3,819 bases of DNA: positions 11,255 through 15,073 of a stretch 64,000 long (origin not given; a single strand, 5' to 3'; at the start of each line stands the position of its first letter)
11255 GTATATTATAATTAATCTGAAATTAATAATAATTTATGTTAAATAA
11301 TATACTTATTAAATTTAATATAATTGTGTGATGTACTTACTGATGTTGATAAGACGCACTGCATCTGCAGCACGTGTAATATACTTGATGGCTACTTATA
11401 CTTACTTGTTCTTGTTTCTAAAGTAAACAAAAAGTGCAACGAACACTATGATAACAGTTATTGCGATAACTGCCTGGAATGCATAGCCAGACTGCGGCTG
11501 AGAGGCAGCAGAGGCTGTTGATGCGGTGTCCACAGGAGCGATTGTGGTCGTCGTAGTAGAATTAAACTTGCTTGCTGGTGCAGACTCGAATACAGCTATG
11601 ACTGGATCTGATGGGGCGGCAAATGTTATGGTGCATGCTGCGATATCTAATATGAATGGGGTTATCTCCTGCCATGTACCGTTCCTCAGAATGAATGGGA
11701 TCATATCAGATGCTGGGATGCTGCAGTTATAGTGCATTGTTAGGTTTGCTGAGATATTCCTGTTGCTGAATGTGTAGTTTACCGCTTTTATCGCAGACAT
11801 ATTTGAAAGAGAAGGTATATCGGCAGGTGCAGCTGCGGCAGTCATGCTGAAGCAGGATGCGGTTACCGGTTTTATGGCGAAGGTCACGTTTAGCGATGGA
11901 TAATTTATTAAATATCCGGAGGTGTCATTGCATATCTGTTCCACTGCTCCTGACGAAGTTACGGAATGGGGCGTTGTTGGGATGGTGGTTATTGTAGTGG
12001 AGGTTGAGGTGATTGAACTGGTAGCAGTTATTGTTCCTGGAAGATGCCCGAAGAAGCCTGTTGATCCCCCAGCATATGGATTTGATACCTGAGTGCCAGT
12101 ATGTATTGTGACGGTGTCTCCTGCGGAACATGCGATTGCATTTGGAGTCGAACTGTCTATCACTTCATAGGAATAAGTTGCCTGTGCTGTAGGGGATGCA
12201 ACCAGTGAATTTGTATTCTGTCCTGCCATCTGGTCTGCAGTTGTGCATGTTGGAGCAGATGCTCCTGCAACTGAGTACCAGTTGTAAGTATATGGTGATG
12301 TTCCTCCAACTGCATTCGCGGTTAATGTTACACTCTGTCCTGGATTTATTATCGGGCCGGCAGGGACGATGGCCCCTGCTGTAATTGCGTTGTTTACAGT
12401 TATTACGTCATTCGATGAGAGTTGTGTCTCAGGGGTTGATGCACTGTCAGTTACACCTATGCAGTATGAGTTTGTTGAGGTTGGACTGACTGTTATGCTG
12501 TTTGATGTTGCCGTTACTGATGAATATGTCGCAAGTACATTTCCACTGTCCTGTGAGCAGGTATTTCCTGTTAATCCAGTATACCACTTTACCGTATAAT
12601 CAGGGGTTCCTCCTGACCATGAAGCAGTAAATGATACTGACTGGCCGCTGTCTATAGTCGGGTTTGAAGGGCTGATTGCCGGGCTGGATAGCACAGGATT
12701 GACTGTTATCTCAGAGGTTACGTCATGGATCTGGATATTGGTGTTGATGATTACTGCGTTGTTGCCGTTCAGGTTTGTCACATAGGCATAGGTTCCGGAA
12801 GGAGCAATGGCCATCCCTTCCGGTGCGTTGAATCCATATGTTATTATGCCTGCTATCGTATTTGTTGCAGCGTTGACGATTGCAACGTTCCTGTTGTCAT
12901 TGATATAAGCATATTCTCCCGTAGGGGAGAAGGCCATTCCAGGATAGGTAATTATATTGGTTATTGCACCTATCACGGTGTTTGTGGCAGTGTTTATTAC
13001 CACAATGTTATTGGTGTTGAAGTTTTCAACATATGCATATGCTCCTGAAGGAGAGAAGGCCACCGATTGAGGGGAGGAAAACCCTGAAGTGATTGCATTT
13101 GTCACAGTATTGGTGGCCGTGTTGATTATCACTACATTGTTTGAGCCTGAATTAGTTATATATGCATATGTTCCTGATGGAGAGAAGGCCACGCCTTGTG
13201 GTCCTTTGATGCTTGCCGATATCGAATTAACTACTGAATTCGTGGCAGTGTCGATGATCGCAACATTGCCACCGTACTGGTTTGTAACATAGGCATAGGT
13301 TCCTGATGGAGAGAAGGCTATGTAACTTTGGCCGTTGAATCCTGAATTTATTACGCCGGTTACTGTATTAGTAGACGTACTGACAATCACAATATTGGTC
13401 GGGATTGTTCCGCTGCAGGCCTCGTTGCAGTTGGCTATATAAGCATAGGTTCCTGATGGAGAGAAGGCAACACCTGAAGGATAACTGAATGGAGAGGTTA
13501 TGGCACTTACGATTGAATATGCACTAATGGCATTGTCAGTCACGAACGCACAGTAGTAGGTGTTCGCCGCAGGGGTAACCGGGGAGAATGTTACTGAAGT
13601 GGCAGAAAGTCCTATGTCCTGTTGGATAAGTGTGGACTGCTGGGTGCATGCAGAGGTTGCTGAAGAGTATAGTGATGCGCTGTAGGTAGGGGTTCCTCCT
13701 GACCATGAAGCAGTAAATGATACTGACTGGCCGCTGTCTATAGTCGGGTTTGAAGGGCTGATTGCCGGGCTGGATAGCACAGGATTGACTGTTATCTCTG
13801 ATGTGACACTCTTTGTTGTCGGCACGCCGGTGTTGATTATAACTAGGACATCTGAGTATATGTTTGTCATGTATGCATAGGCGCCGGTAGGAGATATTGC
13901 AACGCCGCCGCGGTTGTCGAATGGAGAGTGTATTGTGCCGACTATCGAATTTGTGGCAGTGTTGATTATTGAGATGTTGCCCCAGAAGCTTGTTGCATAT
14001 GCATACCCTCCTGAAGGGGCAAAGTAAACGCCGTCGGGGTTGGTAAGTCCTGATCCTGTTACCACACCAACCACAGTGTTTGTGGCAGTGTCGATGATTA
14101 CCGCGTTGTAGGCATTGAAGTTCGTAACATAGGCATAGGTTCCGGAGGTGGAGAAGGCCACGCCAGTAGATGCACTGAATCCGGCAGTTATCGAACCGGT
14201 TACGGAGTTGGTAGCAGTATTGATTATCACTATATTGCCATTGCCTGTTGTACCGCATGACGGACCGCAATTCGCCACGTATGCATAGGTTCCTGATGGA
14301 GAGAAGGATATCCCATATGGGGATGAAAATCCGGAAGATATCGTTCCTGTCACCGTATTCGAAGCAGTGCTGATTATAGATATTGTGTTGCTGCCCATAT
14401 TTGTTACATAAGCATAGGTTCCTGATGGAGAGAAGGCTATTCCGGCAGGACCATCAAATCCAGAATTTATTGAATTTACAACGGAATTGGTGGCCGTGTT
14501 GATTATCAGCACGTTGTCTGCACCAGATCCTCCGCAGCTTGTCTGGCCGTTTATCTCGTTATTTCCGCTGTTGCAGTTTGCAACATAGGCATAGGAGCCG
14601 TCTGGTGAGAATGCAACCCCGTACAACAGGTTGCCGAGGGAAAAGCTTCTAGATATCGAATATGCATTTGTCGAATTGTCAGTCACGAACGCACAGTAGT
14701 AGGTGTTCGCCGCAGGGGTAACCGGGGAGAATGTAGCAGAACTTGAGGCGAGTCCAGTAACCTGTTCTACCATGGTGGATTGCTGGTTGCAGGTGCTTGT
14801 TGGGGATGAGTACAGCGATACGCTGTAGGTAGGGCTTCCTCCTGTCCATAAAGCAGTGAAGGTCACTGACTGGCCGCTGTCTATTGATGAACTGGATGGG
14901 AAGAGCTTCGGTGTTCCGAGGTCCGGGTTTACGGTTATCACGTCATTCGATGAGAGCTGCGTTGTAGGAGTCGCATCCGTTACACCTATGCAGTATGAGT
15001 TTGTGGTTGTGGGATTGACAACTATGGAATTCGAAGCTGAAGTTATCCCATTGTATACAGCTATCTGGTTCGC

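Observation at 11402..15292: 1296-aa double-propeller surface protein with perfectly identical intragenic DNA repeats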

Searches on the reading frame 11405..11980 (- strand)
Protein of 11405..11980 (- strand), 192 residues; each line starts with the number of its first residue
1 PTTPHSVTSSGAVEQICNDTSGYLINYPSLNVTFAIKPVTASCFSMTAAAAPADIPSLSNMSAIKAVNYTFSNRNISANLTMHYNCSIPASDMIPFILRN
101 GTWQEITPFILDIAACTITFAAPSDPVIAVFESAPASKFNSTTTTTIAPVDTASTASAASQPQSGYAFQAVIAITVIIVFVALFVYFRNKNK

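Call 60: find_homologous_proteins(query=window:11405-11980:-, max_evalue=0.001)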
Query window:11405-11980:- (192 aa): 10 proteins with E <= 0.001 among 573 candidates.
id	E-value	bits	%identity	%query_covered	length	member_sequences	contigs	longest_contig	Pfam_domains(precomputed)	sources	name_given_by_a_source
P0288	4.2e-54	201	64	69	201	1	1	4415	-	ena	-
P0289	3.9e-50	188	63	66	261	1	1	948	-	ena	-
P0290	9.2e-50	187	50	93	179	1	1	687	-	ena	-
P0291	1.3e-44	170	50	91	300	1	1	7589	-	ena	-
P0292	7.2e-43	165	48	95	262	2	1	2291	-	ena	-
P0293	2.7e-41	160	55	66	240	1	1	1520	-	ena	-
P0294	5.9e-41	158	52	82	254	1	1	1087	-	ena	-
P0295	6.0e-40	155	52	69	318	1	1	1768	-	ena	-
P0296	2.9e-28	117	54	60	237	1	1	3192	-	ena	-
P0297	2.0e-22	98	66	35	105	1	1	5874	-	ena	-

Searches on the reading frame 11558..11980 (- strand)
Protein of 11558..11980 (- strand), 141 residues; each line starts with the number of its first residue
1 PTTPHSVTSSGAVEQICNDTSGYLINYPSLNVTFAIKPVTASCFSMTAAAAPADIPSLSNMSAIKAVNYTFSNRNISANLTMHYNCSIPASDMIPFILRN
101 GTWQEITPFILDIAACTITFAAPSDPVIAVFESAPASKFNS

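Call 62: predict_structure(alignment_id=A2)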
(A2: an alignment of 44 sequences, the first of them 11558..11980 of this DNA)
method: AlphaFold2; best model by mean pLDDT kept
length: 141 residues; sequences in the alignment: 44
mean_pLDDT: 84.9   pTM: 0.80
mean pLDDT of the five models: 84.9, 83.8, 83.4, 83.0, 82.8
residues with pLDDT >= 90: 66; 70-90: 62; 50-70: 8; < 50: 5
segments of 3 or more residues with pLDDT < 50: 137-141
pLDDT, mean of each block of 10 residues (from residue 1): 77 75 91 88 88 78 90 90 91 90 92 95 87 61 43
secondary structure, 60 per line:
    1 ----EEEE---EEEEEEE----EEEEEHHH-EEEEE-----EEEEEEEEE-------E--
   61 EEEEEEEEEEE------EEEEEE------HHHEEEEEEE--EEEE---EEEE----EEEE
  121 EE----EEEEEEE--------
elements in order: E5-8 E12-18 E23-27 E32-36 E42-50 E61-71 E78-83 E93-99 E102-105 E109-112 E117-122 E127-133

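Call 65: fold_search(model_id=the predicted structure, library=pdb)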
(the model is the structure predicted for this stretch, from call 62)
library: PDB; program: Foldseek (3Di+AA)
matches with E <= 10: 814; with E <= 0.001: 1
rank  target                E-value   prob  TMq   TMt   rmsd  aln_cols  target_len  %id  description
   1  6m3p_E                8.8e-04  1.00  0.65  0.25   4.5       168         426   11  Crystal structure of AnkG/beta2-spectrin complex (released 2020-05-13)
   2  4d8o                  1.3e-03  1.00  0.56  0.18   5.1       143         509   11  Crystal Structure of the ankyrin-B ZU5-ZU5-UPA-DD tandem (released 2012-03-28)
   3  6m3p_C                1.5e-03  1.00  0.62  0.24   5.2       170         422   11  Crystal structure of AnkG/beta2-spectrin complex (released 2020-05-13)
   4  6m3q_E                3.4e-03  1.00  0.65  0.23   5.2       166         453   12  Crystal structure of AnkB/beta4-spectrin complex (released 2020-05-13)
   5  3ud2_A                6.5e-03  1.00  0.59  0.29   5.4       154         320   12  Crystal structure of Selenomethionine ZU5A-ZU5B protein domains of human erythrocyte ankyrin (released 2012-02-22)
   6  6m3r_E                4.5e-02  0.96  0.45  0.19   6.2       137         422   11  Crystal structure of AnkG/beta4-spectrin complex (released 2020-05-13)
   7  3fw6                  5.6e-02  0.89  0.33  0.11   8.0       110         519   14  Crystal structure of CelM2, a bifunctional glucanase-xylanase protein from a metagenome library (released 2009-03-03)
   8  4dlo_B                8.2e-02  0.91  0.46  0.23   6.0       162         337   11  Crystal structure of the GAIN and HormR domains of brain angiogenesis inhibitor 3 (BAI3) (released 2012-02-22)
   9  3ii1                  8.2e-02  0.72  0.30  0.10   8.7       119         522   13  Structural characterization of difunctional glucanase-xylanse CelM2 (released 2009-08-25)
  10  6krl_A                9.1e-02  0.84  0.34  0.13   8.1       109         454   11  Crystal structure of GH30 xylanase B from Talaromyces cellulolyticus expressed by Pichia pastoris (released 2020-06-17)
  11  3zmn_B                9.1e-02  0.38  0.26  0.17  14.0       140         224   13  VP17, a capsid protein of bacteriophage P23-77 (released 2013-05-15)
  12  3zmn_A                1.1e-01  0.35  0.26  0.17  13.9       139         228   12  VP17, a capsid protein of bacteriophage P23-77 (released 2013-05-15)
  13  4d6g_A                1.1e-01  0.13  0.21  0.08  16.5       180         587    9  Crystal structure of a family 98 glycoside hydrolase catalytic module (Sp3GH98) in complex with the blood group A-tris (released 2014-11-26)
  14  6svl_J                1.1e-01  0.54  0.34  0.36   7.3       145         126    6  human Myeloid-derived growth factor (MYDGF) in complex with neutralizing Fab (released 2019-11-27)
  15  9d84_B                1.3e-01  0.93  0.26  0.47   3.8        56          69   20  Shigella flexneri bacteriophage B2 Gp48 and Gp49 (released 2025-01-15)
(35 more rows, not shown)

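Call 69: search_protein_families(library=pfam, proteins=[window:11558-11980:-], max_evalue=1)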
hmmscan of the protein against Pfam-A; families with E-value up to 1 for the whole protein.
window:11558-11980:- (141 aa): 3 families
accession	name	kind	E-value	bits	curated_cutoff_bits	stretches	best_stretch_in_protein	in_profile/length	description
PF18065.6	PatG_C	-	0.017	15.5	25.9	1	58-98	68-109/115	PatG C-terminal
PF18390.7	GlgX_C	-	0.12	12.7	25.8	1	73-117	26-71/85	Glycogen debranching enzyme C-terminal domain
PF10490.14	CENP-F_C_Rb_bdg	-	0.14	12.1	21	1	88-104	26-42/47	Rb-binding domain of kinetochore protein Cenp-F/LEK1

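Call 70: search_protein_representatives(protein=window:11558-11980:-)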
Query: 141 residues. Proteins with E-value up to 0.001 (for the whole library): 324; up to 1e-10: 91; up to 1e-30: 7. The best 150 are listed.
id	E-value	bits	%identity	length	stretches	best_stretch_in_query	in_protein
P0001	2.5e-83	292.8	100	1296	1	1-141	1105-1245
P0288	2.0e-50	186.4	63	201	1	1-133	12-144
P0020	2.8e-37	143.9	56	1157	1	7-133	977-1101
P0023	3.2e-37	143.7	54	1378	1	2-134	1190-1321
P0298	8.6e-37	142.3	53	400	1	6-135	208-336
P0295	1.8e-35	138.0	53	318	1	6-133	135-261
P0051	7.3e-35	136.1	53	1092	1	2-135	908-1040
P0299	2.2e-30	121.6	50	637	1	1-134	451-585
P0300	6.9e-30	120.0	51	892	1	9-137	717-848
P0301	1.0e-29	119.5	50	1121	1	8-135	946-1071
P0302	3.2e-28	114.6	48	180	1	14-137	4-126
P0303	5.7e-28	113.8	56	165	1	26-133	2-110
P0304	2.4e-25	105.3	48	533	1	9-131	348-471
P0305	2.3e-24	102.1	45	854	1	11-134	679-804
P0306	3.7e-24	101.5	44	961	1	13-137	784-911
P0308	7.6e-22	94.0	42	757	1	12-135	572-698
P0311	1.1e-20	90.2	39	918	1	6-134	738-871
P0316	3.8e-18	82.0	37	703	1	10-133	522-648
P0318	1.1e-17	80.5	40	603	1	18-135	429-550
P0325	3.6e-15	72.4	35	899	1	4-134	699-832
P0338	1.4e-13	67.3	41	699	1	32-137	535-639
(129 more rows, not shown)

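Call 71: search_protein_families(library=pfam, proteins=[P0299, P0300, P0305, P0306, P0308, P0311, P0316, P0318, P0325, P0338], max_evalue=0.0001)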
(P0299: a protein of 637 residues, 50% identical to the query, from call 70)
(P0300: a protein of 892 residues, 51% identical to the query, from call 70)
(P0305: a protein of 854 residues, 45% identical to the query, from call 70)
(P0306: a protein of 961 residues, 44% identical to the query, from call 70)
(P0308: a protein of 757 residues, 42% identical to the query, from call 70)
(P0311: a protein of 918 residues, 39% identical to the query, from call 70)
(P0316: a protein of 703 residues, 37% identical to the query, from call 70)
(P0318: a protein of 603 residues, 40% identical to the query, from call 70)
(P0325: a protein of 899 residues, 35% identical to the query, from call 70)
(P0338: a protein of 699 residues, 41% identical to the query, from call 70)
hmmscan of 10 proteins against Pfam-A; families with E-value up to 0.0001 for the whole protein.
P0299 (637 aa): 4 families
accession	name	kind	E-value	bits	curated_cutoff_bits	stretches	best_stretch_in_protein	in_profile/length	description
PF10282.15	Lactonase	-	7.2e-14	52.2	21.7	1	237-394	148-324/344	Lactonase, 7-bladed beta-propeller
PF01731.26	Arylesterase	-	2.1e-12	47.5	21.3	0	271-306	50-85/86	Arylesterase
PF02239.22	Cytochrom_D1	-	2.3e-09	36.7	25.5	1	248-355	9-114/368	Cytochrome D1 heme domain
PF23414.1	Beta-prop_EML_2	-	5.9e-08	32.8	90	0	279-387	3-107/266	Echinoderm microtubule-associated protein second beta-propeller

P0300 (892 aa): 0 families

P0305 (854 aa): 0 families

P0306 (961 aa): 0 families

P0308 (757 aa): 0 families

P0311 (918 aa): 0 families

P0316 (703 aa): 5 families
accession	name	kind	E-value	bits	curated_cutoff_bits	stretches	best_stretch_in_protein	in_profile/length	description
PF25174.1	Beta-prop_THOC3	-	9.9e-19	67.8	305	2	76-267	79-268/272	THOC3 beta-propeller domain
PF10282.15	Lactonase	-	4.7e-13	49.5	21.7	1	121-282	30-218/344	Lactonase, 7-bladed beta-propeller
PF23414.1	Beta-prop_EML_2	-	1.5e-07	31.5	90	0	106-201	18-112/266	Echinoderm microtubule-associated protein second beta-propeller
PF02239.22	Cytochrom_D1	-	7e-06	25.3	25.5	0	101-207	8-114/368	Cytochrome D1 heme domain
PF12894.13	ANAPC4_WD40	-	8.5e-06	26.4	22.9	0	173-216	42-84/91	Anaphase-promoting complex subunit 4 WD40 domain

P0318 (603 aa): 0 families

P0325 (899 aa): 0 families

P0338 (699 aa): 0 families

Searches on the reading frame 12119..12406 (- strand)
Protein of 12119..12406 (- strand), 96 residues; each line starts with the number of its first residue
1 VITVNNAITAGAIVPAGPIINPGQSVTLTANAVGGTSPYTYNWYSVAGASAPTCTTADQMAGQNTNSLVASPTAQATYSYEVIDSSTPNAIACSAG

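Call 69: search_protein_families(library=pfam, proteins=[window:12119-12406:-], max_evalue=1)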
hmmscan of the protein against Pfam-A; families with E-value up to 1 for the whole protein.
window:12119-12406:- (96 aa): 4 families
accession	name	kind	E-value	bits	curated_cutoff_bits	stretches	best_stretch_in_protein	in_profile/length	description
PF13927.12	Ig_3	-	0.00017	22.5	30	1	17-78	10-70/78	Immunoglobulin domain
PF22352.2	K319L-like_PKD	-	0.00075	19.9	27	1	20-83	8-67/84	K319L-like, PKD domain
PF13573.12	SprB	-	0.0095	16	28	1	27-47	16-36/37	SprB repeat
PF00801.26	PKD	-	0.03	14.7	23.5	1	15-55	5-44/80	PKD domain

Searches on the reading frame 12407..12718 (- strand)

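Call 69: search_protein_families(library=pfam, proteins=[window:12407-12718:-], max_evalue=1)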
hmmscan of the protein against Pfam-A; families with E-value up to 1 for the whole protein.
window:12407-12718:- (104 aa): 4 families
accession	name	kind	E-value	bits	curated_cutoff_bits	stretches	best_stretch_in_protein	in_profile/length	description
PF13927.12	Ig_3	-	0.0011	19.8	30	1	11-73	5-57/78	Immunoglobulin domain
PF07679.22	I-set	-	0.0027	18.2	23.7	1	16-95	6-81/90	Immunoglobulin I-set domain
PF19081.6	Ig_7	-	0.036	14.8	27.3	1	12-72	3-58/84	Ig-like domain CHU_C associated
PF24339.2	OB_DEPS-1_3rd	-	0.09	13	27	1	21-47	38-62/63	P-granule-associated protein DEPS-1, third OB-fold domain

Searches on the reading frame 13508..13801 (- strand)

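Call 69: search_protein_families(library=pfam, proteins=[window:13508-13801:-], max_evalue=1)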
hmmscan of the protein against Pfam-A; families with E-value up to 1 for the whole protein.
window:13508-13801:- (98 aa): 2 families
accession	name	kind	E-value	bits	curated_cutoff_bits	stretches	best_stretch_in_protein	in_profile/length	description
PF13927.12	Ig_3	-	0.046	14.7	30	1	10-83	5-73/78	Immunoglobulin domain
PF22796.1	SlpA_N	-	0.12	13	27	1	2-53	23-74/166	SlpA N-terminal domain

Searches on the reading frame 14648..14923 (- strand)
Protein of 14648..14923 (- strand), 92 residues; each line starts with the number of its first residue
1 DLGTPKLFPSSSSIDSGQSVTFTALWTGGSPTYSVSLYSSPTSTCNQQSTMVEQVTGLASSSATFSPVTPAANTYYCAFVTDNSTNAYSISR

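Call 69: search_protein_families(library=pfam, proteins=[window:14648-14923:-], max_evalue=1)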
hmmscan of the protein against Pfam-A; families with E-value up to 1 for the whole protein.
window:14648-14923:- (92 aa): 3 families
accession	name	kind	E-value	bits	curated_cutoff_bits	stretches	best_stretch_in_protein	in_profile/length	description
PF10342.15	Kre9_KNH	-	0.0014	19.8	24.6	1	11-89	5-89/94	Kre9/KNH-like N-terminal Ig-like domain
PF13927.12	Ig_3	-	0.025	15.5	30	1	8-76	7-73/78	Immunoglobulin domain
PF07705.17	CARDB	-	0.12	13.1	22.7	1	29-84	34-86/101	CARDB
